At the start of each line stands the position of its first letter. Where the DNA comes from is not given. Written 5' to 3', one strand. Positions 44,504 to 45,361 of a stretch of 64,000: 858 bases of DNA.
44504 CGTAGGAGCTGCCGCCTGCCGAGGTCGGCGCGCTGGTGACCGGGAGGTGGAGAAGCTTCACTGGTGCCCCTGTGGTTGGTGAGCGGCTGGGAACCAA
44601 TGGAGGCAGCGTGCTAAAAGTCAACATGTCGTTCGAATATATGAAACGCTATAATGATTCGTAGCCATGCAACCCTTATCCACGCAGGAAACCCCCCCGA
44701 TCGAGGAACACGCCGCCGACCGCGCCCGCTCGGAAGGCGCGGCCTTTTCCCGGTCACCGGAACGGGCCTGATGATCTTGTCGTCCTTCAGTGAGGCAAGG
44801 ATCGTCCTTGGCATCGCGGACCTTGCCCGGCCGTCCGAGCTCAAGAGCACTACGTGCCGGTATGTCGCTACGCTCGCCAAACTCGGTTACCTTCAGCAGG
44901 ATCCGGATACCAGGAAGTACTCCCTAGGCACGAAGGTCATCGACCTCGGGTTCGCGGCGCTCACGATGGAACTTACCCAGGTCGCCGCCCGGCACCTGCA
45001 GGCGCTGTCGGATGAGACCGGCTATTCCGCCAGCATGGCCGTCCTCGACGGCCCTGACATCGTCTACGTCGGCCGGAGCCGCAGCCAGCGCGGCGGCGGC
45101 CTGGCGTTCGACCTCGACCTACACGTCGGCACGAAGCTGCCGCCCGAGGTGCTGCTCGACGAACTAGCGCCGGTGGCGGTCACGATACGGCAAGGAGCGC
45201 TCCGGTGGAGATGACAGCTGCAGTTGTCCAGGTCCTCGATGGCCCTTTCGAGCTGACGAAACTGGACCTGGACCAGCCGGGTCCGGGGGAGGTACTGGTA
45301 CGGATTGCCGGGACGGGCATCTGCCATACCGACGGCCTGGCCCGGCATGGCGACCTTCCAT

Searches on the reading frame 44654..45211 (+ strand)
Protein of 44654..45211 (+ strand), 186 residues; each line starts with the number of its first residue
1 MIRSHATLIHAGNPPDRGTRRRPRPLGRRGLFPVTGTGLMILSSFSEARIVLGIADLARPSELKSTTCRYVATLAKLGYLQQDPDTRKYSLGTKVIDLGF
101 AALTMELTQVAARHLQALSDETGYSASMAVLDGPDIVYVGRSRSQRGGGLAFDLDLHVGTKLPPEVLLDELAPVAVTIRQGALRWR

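Call 38: search_protein_families(library=pfam, proteins=[window:44654-45211:+], max_evalue=0.001)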
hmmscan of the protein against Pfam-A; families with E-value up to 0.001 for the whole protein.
window:44654-45211:+ (186 aa): 2 families
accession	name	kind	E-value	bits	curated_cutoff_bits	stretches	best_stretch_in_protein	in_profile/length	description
PF09339.16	HTH_IclR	-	2.5e-09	37.2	22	1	38-84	5-52/52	IclR helix-turn-helix domain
PF01614.24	IclR_C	-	0.00013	22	24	1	104-163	6-61/174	Bacterial transcriptional regulator IclR C-terminal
